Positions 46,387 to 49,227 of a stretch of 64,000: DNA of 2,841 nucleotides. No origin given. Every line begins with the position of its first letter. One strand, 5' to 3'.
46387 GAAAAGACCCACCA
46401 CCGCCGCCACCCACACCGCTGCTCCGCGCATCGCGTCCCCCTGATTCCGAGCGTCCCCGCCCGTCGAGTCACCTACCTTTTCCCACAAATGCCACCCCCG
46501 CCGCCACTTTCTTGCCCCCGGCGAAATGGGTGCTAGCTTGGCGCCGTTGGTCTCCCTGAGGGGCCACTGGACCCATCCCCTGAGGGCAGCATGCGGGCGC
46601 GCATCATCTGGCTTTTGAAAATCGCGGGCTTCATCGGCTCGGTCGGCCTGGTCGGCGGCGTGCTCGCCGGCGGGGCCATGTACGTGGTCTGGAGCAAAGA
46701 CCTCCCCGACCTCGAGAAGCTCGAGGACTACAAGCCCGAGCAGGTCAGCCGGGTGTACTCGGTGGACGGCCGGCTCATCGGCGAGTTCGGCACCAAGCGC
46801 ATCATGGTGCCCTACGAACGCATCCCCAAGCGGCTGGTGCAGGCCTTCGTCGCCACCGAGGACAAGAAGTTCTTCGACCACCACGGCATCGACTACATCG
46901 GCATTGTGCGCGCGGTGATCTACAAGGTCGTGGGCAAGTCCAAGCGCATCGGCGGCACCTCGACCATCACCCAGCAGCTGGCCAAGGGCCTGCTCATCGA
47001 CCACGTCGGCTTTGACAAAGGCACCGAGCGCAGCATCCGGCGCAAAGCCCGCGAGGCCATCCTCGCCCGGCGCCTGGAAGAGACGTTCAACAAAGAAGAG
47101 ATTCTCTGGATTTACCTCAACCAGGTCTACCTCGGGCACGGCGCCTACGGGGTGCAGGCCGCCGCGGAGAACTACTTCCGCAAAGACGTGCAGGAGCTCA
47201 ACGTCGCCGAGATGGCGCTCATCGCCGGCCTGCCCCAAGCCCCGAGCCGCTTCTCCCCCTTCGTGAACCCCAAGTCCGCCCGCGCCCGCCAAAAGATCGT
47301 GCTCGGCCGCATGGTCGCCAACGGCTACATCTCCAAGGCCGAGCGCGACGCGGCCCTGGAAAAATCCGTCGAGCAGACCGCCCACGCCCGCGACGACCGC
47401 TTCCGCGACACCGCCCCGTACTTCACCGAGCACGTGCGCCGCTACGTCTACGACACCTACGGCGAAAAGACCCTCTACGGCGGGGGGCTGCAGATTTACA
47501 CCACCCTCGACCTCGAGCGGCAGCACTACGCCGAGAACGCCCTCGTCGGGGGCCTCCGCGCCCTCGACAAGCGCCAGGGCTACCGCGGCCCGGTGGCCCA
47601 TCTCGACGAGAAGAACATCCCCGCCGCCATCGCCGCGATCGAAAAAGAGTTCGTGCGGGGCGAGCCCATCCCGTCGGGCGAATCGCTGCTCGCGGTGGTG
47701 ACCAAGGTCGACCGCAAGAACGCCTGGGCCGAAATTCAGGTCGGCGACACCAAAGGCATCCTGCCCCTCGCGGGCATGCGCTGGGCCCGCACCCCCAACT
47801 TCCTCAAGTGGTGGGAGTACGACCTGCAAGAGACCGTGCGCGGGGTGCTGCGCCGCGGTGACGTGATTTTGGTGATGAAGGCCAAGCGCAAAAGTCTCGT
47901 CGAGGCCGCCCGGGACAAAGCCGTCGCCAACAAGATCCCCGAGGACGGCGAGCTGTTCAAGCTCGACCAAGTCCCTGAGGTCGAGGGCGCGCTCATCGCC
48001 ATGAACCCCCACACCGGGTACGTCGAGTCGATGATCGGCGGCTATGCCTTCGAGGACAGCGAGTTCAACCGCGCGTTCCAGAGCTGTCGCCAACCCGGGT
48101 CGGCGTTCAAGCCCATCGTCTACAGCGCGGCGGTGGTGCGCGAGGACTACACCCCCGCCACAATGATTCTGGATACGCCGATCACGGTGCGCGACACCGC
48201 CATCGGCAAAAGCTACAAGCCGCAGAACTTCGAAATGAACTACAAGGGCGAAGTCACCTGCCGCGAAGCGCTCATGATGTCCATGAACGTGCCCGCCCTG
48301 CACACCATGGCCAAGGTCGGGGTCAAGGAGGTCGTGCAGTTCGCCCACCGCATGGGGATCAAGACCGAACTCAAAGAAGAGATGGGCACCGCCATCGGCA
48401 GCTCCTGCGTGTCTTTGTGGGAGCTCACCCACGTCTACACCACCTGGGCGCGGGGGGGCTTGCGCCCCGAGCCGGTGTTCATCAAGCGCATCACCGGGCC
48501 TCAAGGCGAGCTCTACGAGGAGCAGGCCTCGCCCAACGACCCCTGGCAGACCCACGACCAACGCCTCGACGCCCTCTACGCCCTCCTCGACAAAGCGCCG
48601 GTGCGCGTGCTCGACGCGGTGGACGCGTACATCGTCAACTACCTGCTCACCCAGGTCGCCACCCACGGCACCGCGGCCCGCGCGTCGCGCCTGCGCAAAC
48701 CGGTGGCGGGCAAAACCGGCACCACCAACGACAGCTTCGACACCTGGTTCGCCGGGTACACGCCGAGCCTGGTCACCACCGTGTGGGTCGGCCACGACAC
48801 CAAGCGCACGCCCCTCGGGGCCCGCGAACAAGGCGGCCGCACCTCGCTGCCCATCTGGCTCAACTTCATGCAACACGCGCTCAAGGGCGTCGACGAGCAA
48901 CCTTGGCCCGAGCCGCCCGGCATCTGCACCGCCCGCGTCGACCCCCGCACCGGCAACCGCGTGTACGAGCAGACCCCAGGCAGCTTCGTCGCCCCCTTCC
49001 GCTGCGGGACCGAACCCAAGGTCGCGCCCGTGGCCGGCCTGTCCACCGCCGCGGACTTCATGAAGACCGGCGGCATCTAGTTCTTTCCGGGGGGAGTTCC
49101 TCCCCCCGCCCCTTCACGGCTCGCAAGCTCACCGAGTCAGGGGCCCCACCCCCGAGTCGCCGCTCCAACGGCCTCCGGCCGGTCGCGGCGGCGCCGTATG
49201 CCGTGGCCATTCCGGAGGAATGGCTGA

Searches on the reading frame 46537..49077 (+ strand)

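Call 53: search_protein_families(library=pfam, proteins=[window:46537-49077:+], max_evalue=0.01)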
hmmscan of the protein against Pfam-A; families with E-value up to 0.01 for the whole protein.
window:46537-49077:+ (847 aa): 3 families
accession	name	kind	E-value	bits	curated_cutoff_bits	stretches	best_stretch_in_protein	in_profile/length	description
PF00912.28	Transgly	-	4.4e-61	205.9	27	1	78-259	2-177/178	Transglycosylase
PF00905.27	Transpeptidase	-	2.5e-22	79.9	22.1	1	484-776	1-296/299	Penicillin binding protein transpeptidase domain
PF17092.11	PCB_OB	-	2.2e-15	57.8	27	1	349-482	1-111/111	Penicillin-binding protein OB-like domain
